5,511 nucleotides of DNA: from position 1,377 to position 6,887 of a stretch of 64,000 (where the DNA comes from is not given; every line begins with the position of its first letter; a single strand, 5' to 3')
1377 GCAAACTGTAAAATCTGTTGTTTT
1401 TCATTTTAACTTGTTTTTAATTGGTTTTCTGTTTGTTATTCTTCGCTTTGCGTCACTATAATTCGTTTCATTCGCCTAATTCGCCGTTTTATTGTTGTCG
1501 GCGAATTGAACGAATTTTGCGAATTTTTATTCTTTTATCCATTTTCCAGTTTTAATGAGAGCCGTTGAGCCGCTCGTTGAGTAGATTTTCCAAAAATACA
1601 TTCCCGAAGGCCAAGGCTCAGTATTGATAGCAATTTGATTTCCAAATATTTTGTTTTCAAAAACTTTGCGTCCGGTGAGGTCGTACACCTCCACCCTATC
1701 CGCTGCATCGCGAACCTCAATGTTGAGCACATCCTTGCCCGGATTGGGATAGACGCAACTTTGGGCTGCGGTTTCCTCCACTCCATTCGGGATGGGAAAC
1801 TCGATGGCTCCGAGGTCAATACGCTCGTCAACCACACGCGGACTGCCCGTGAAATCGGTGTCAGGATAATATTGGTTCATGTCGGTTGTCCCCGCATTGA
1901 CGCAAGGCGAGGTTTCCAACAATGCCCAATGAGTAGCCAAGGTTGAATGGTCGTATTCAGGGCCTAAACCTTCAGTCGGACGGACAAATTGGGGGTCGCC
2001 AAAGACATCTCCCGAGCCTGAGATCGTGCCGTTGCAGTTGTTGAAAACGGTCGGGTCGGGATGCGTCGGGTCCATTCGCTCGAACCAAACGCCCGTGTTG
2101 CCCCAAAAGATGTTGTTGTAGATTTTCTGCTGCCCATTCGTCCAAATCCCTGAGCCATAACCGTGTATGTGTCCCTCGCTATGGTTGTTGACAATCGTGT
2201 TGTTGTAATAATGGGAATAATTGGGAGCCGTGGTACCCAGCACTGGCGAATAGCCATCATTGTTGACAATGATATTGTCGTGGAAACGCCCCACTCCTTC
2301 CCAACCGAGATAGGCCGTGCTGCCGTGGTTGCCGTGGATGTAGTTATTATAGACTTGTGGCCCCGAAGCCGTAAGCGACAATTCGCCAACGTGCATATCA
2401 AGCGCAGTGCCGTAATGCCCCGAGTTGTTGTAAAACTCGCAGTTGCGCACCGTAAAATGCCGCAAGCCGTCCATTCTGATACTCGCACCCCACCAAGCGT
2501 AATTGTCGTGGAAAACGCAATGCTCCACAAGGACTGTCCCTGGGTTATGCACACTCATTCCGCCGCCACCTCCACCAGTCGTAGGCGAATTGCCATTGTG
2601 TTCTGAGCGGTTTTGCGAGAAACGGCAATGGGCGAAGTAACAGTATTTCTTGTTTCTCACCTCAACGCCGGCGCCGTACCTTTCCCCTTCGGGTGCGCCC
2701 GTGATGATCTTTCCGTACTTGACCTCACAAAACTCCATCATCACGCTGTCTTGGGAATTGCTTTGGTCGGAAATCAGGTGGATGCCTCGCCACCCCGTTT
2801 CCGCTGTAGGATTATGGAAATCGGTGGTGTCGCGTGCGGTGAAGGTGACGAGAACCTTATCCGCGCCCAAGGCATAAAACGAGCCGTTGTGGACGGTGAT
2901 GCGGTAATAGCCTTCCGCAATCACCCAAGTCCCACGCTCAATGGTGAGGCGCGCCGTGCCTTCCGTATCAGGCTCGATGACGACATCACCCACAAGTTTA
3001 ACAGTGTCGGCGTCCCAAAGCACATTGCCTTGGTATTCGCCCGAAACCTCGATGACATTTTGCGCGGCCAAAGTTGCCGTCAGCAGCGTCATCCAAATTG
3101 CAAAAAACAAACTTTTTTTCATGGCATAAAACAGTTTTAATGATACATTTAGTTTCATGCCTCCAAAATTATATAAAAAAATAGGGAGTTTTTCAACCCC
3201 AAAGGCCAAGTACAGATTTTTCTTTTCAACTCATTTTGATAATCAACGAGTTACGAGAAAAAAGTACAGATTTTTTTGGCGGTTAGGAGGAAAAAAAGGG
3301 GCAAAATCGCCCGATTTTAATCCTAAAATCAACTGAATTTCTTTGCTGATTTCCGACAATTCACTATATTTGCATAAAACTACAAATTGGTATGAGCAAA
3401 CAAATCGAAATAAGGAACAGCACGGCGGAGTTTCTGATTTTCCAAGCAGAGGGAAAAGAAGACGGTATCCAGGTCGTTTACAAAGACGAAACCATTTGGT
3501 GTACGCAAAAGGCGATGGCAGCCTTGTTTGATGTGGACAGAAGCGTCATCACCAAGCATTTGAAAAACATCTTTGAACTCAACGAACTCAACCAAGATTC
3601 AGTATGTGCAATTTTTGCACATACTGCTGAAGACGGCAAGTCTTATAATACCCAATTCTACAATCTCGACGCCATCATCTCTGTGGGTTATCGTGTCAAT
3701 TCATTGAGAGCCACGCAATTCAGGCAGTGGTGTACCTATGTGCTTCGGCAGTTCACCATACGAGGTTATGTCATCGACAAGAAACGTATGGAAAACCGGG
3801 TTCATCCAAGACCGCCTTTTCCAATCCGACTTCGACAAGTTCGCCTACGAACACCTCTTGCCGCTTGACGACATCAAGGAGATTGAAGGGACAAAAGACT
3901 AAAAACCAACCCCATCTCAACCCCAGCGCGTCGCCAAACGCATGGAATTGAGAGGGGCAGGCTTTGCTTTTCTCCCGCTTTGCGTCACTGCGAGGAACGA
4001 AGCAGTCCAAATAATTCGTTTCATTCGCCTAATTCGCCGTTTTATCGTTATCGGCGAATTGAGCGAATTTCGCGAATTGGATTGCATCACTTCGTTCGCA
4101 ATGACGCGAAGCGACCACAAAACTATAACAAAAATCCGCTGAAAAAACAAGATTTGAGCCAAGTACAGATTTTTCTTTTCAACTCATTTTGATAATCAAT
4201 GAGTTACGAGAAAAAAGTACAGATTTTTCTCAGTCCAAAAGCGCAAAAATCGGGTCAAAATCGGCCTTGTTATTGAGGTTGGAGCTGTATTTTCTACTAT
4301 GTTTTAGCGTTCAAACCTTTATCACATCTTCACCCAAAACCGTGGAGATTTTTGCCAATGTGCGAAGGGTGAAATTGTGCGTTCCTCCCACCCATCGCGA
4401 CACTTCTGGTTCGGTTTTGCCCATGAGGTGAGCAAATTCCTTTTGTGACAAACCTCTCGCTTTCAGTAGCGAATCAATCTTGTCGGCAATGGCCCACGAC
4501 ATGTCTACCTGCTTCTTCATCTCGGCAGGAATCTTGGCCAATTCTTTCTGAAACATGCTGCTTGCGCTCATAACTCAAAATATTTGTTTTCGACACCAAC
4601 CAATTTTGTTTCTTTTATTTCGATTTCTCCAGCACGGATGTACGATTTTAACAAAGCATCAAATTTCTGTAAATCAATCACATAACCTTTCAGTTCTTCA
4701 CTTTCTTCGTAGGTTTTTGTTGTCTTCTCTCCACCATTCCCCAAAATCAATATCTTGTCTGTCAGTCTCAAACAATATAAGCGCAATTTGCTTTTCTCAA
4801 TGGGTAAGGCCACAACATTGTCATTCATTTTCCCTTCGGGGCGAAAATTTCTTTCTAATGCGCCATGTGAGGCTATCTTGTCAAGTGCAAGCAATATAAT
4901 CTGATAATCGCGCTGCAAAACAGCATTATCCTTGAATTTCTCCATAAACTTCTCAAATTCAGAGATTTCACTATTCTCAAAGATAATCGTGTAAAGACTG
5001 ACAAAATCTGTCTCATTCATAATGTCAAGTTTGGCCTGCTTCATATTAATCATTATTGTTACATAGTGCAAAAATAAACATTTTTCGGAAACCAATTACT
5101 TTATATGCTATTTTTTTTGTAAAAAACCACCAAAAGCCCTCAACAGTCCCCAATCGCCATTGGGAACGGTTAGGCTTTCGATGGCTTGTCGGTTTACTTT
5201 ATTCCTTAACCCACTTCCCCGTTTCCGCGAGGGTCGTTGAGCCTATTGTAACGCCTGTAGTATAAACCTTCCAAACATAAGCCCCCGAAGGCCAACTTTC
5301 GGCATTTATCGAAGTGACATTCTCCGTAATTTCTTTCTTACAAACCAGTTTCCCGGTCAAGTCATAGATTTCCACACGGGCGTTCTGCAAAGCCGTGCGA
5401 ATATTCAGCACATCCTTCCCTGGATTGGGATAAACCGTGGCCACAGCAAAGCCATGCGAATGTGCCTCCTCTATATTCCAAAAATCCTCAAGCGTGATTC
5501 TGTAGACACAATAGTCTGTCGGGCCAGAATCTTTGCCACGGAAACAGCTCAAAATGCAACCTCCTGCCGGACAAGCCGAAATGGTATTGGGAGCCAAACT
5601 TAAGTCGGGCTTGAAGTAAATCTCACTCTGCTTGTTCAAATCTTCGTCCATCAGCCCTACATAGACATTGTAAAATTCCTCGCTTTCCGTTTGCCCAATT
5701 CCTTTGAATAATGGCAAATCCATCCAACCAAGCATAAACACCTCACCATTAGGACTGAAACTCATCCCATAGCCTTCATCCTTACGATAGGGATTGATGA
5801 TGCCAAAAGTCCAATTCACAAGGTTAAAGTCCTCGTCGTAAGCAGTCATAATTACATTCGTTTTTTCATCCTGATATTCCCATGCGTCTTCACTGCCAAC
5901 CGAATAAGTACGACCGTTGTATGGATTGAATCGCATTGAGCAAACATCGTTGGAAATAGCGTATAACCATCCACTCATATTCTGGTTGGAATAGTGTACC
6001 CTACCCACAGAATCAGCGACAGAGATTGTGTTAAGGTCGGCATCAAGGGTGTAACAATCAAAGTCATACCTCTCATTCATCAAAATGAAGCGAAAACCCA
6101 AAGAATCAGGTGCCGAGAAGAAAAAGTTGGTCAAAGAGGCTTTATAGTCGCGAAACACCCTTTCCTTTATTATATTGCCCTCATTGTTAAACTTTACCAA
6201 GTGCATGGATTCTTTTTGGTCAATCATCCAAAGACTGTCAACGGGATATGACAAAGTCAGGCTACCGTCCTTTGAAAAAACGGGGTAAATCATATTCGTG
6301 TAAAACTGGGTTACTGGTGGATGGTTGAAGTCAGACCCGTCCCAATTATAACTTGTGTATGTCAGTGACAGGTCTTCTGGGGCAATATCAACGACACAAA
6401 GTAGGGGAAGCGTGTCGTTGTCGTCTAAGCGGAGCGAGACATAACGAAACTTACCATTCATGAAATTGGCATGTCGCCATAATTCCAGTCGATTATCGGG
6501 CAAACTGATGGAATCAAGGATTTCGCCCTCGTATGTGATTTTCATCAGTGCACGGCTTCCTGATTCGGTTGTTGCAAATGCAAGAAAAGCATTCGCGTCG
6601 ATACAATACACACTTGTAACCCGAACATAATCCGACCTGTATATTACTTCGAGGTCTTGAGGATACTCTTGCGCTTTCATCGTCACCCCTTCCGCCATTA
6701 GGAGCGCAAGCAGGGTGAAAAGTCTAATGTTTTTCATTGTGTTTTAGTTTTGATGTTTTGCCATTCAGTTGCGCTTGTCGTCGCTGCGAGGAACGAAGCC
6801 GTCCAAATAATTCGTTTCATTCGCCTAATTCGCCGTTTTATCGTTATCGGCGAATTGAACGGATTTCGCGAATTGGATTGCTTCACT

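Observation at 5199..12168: Reiterated cassette: lipoprotein-TPR-TM-LuxR regulator, mosaic repeat, then a T9SS cargo paralog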

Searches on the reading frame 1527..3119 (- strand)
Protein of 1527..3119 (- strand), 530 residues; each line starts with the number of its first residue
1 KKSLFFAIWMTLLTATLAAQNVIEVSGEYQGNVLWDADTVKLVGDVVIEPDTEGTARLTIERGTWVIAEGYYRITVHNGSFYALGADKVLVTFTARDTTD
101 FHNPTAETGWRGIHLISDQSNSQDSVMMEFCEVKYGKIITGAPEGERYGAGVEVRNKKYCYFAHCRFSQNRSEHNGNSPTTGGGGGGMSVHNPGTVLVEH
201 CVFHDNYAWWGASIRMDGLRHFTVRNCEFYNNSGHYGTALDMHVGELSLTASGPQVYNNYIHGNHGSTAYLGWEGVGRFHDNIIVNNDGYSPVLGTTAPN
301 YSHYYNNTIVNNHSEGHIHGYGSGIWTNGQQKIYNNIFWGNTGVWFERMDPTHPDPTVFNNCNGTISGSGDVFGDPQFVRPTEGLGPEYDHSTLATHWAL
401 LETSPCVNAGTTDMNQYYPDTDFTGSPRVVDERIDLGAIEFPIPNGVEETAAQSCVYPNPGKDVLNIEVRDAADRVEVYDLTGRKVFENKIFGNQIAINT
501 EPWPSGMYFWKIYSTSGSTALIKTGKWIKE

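Call 5: search_protein_families(library=pfam, proteins=[window:1527-3119:-], max_evalue=0.01)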
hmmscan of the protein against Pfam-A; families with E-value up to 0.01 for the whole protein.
window:1527-3119:- (530 aa): 3 families
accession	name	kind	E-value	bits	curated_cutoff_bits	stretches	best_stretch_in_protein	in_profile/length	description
PF18962.6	Por_Secre_tail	-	5e-13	49.6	27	1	456-519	1-69/75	Secretion system C-terminal sorting domain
PF13229.12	Beta_helix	-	2.1e-12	47.4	25.9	2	148-293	22-143/158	Right handed beta helix region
PF13585.12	CHU_C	-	0.00088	19.8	27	1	462-516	15-74/86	CHU_C Type IX secretion signal domain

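Call 6: search_protein_families(library=ncbifam, proteins=[window:1527-3119:-], max_evalue=0.01)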
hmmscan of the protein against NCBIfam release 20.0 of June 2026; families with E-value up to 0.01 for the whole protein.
window:1527-3119:- (530 aa): 5 families
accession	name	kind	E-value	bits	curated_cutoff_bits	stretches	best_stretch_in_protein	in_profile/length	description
TIGR04183.1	Por_Secre_tail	domain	9.7e-12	44.7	23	1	456-519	1-65/72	T9SS type A sorting domain-containing protein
NF041518.1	choice_anch_Q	domain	2.7e-09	37.1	25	1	385-441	4-57/58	choice-of-anchor Q domain-containing protein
NF038113.1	T9SSA_dep_M36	equivalog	1.3e-08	33.5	885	1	452-516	791-859/869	T9SS-dependent M36 family metallopeptidase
NF050177.1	TapA_OM_Porphy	equivalog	0.00021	20.2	500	1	455-516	472-534/544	TapA/TapC family T9SS-dependent outer membrane protein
NF033708.1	T9SS_Cterm_ChiA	domain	0.00083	19.2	40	1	474-519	2-48/55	T9SS sorting signal type C domain-containing protein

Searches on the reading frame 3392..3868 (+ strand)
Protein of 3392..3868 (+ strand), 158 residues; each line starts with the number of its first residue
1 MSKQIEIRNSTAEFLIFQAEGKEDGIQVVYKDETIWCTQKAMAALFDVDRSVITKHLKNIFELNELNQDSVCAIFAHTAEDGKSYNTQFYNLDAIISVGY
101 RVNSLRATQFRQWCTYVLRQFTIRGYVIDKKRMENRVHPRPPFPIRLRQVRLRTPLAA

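Call 5: search_protein_families(library=pfam, proteins=[window:3392-3868:+], max_evalue=0.01)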
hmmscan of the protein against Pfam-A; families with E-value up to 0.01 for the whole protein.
window:3392-3868:+ (158 aa): 1 family
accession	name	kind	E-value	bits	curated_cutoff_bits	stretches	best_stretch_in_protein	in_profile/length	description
PF13310.11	Virulence_RhuM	-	2.4e-24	86.4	33.7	1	70-144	1-78/252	Virulence protein RhuM family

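Call 6: search_protein_families(library=ncbifam, proteins=[window:3392-3868:+], max_evalue=0.01)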
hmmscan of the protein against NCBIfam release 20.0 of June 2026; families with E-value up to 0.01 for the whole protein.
window:3392-3868:+ (158 aa): 0 families

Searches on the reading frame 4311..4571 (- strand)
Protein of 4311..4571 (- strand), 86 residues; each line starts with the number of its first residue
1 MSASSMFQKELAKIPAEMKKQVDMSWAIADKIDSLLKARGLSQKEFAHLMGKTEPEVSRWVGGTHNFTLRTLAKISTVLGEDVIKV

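Call 5: search_protein_families(library=pfam, proteins=[window:4311-4571:-], max_evalue=0.01)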
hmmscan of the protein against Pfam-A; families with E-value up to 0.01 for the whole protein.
window:4311-4571:- (86 aa): 4 families
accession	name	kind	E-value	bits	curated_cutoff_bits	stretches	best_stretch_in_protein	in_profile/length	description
PF01381.28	HTH_3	-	9e-10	38.9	23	1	35-82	4-51/55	Helix-turn-helix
PF13443.12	HTH_26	-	2.8e-08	34.3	22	1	31-81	1-52/63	Cro/C1-type HTH DNA-binding domain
PF13744.12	HTH_37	-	5.8e-05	23.3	27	1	27-83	18-75/80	Helix-turn-helix domain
PF13560.12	HTH_31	-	0.00021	22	27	1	37-82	11-57/64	Helix-turn-helix domain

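Call 6: search_protein_families(library=ncbifam, proteins=[window:4311-4571:-], max_evalue=0.01)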
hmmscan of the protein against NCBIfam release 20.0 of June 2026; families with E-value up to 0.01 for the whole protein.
window:4311-4571:- (86 aa): 4 families
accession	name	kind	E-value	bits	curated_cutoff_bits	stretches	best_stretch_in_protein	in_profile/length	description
NF041951.1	phage_RstR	subfamily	0.00039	20.7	80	1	28-79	3-54/108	RstR family transcriptional repressor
TIGR03830.1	CxxCG_CxxCG_HTH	subfamily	0.00094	19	61.8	1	10-63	49-101/127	type II TA system antitoxin MqsA family protein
TIGR03070.1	couple_hipB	subfamily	0.0012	18.7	71.65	1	28-80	3-55/58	type II toxin-antitoxin system Y4mF family antitoxin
NF041575.1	antitoxPezA_Strep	equivalog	0.0042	17.1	290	1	28-74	2-48/158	type II toxin-antitoxin system antitoxin PezA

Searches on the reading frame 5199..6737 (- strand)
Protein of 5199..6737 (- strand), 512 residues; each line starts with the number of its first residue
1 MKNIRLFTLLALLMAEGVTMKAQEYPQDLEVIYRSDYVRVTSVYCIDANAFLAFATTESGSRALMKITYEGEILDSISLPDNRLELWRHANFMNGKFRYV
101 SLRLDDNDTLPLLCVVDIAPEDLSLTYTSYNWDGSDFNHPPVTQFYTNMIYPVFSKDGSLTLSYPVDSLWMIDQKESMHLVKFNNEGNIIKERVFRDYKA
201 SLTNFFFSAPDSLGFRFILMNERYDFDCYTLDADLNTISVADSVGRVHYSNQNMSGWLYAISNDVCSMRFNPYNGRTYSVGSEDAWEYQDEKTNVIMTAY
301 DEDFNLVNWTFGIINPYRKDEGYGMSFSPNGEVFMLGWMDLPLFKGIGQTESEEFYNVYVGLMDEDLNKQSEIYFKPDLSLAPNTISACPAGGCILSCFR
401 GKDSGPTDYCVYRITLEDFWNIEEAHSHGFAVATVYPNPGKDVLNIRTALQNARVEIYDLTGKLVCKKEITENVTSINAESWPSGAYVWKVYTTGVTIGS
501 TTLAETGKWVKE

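Call 5: search_protein_families(library=pfam, proteins=[window:5199-6737:-], max_evalue=0.01)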
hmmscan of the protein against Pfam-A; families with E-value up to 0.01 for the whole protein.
window:5199-6737:- (512 aa): 2 families
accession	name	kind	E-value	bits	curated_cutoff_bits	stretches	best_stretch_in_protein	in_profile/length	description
PF18962.6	Por_Secre_tail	-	8.3e-13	48.9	27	1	435-495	1-66/75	Secretion system C-terminal sorting domain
PF13585.12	CHU_C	-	0.0032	18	27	0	441-492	15-71/86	CHU_C Type IX secretion signal domain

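Call 6: search_protein_families(library=ncbifam, proteins=[window:5199-6737:-], max_evalue=0.01)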
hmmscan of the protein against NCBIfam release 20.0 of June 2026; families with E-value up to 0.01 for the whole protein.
window:5199-6737:- (512 aa): 2 families
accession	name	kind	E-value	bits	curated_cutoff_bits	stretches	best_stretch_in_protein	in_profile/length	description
TIGR04183.1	Por_Secre_tail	domain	1.6e-11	44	23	1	435-497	1-64/72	T9SS type A sorting domain-containing protein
NF038113.1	T9SSA_dep_M36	equivalog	1.5e-08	33.3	885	1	433-497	793-861/869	T9SS-dependent M36 family metallopeptidase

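Call 45: find_homologous_proteins(query=window:5199-6737:-, max_evalue=0.00001)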
Query window:5199-6737:- (512 aa): 726 proteins with E <= 0.00001 among 6241 candidates; the best 120 are listed.
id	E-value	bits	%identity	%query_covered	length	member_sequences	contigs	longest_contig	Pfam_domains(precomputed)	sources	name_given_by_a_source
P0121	0.0e+0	1069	89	100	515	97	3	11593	PF18962.8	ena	-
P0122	4.6e-297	1004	84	97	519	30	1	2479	PF18962.8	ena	-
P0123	8.4e-292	987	83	98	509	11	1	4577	PF18962.8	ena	-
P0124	6.5e-283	957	79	100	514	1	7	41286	PF18962.8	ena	-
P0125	1.3e-233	795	69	100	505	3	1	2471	PF18962.8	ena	-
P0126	2.5e-208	711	62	100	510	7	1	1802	PF18962.8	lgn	-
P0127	1.5e-205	702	61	100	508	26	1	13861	PF18962.8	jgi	jgi:hypothetical protein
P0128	1.7e-201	689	59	100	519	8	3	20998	PF18962.8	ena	-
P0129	1.8e-201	689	61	100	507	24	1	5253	PF18962.8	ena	-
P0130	1.4e-200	686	62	100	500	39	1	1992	PF18962.8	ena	-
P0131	9.7e-200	683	60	100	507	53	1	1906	PF18962.8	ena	-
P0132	5.3e-197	674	58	99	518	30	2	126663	PF18962.8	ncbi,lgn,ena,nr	ncbi:MAG: T9SS type A sorting domain-containing protein [bacterium]|nr:T9SS type A sorting domain-co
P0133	1.5e-195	669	59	100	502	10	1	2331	PF18962.8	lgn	-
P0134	2.9e-195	668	59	97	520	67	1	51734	PF18962.8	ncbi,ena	-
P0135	2.2e-193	662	60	99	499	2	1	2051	PF18962.8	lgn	-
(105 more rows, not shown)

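Call 53: search_solved_structures(query=A3, max_evalue=1)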
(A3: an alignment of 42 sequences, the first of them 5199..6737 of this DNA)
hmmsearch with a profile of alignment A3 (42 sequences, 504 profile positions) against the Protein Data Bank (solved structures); distinct sequences matched with E-value up to 1: 2.
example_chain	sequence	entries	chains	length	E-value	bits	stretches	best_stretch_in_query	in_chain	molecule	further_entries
8glj_D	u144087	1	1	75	0.0011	21.3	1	428-503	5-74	Por secretion system C-terminal sorting domain-containing protein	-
8h97_A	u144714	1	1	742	0.12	14.5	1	430-482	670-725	Beta-agarase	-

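Call 65: predict_structure(alignment_id=A3)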
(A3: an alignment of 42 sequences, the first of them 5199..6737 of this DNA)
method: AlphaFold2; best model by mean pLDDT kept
length: 512 residues; sequences in the alignment: 42
mean_pLDDT: 79.8   pTM: 0.76
mean pLDDT of the five models: 79.8, 79.7, 78.7, 75.5, 74.9
residues with pLDDT >= 90: 156; 70-90: 241; 50-70: 82; < 50: 33
segments of 3 or more residues with pLDDT < 50: 1-3, 14-26, 252-254, 347-349, 496-500
pLDDT, mean of each block of 10 residues (from residue 1): 54 45 50 91 93 89 94 94 86 91 82 93 94 82 81 92 83 76 95 85 83 89 83 95 77 61 79 90 61 78 85 69 89 89 54 68 82 78 91 90 77 83 60 62 73 86 88 80 85 60 76 73
secondary structure, 60 per line:
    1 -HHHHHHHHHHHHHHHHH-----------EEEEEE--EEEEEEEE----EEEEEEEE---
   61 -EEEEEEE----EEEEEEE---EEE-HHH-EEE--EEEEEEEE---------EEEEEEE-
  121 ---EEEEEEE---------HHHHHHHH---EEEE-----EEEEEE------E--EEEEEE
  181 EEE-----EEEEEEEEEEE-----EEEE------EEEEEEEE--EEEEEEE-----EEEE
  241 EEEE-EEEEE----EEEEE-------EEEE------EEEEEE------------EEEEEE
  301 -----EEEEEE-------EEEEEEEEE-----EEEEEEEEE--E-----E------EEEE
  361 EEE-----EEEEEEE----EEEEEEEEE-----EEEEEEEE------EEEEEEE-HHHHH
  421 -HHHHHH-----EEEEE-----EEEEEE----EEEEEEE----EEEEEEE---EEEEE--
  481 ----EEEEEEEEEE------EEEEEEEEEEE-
elements in order: H2-18 E30-35 E38-45 E50-57 E62-68 E73-79 E83-85 E91-93 E96-103 E113-119 E124-130 H140-147 E151-154 E160-165 E175-183 E189-199 E205-208 E215-222 E225-231 E237-244 E246-250 E255-259 E267-270 E277-282 E295-300 E306-311 E319-327 E333-341 E357-363 E369-375 E380-388 E394-401 E408-414 H416-420 H422-427 E433-437 E443-448 E453-459 E464-470 E474-478 E485-494 E501-511

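Call 69: fold_search(model_id=the predicted structure, library=pdb)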
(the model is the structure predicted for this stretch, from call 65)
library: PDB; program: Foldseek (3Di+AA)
matches with E <= 10: 1291; with E <= 0.001: 415
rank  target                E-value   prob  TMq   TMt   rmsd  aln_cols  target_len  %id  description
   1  7fh6                  4.6e-12  1.00  0.51  0.42   6.5       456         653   12  Friedel-Crafts alkylation enzyme CylK (released 2022-02-16)
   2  7fh8                  4.9e-12  1.00  0.52  0.42   6.2       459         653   12  Friedel-Crafts alkylation enzyme CylK mutant H391A (released 2022-02-16)
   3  7roo                  5.1e-12  1.00  0.50  0.41   6.5       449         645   11  Crystal structure of Friedel-Crafts alkylating enzyme CylK from Cylindospermum licheniforme with bromide (released 2022-03-23)
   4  7fh7                  8.8e-12  1.00  0.51  0.41   6.0       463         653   12  Friedel-Crafts alkylation enzyme CylK mutant Y37F (released 2022-02-16)
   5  7ron                  3.7e-11  1.00  0.51  0.42   6.5       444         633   11  Crystal structure of the Friedel-Crafts alkylating enzyme CylK from Cylindospermum licheniforme (released 2022-03-23)
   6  5m11                  5.6e-10  1.00  0.22  0.16  22.1       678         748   13  Structural and functional probing of PorZ, an essential bacterial surface component of the type-IX secretion system of h (released 2016-11-09)
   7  8f5o_B                1.4e-09  1.00  0.32  0.17  15.4       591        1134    8  Structure of Leishmania tarentolae IFT-A (state 1) (released 2022-12-21)
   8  8bbe_E                6.0e-09  1.00  0.30  0.16  21.4       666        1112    9  Structure of the IFT-A complex; IFT-A2 module (released 2022-12-21)
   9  9g33_UQ               1.3e-08  1.00  0.20  0.13  21.6       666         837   10  Stalled 90S - Utp23-Krr1-deltaC3 (released 2025-06-18)
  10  9g33_UH               3.9e-08  1.00  0.29  0.26  10.3       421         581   10  Stalled 90S - Utp23-Krr1-deltaC3 (released 2025-06-18)
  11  8f5p_B                5.0e-08  1.00  0.44  0.23  11.0       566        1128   10  Structure of Leishmania tarentolae IFT-A (state 2) (released 2022-12-21)
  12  9n73_LH               5.8e-08  1.00  0.20  0.14  22.1       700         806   10  SSU processome maturation and disassembly, State G (released 2025-10-29)
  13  6ke6_AG               7.8e-08  1.00  0.20  0.13  21.8       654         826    9  3.4 angstrom cryo-EM structure of yeast 90S small subunit preribosome (released 2020-08-05)
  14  7dxn_B                9.1e-08  1.00  0.34  0.43   8.8       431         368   11  Plant growth-promoting factor YxaL from Bacillus velezensis (released 2022-01-19)
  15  5efv_C                1.2e-07  1.00  0.26  0.23  32.3       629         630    8  The host-recognition device of Staphylococcus aureus phage Phi11 (released 2016-05-25)
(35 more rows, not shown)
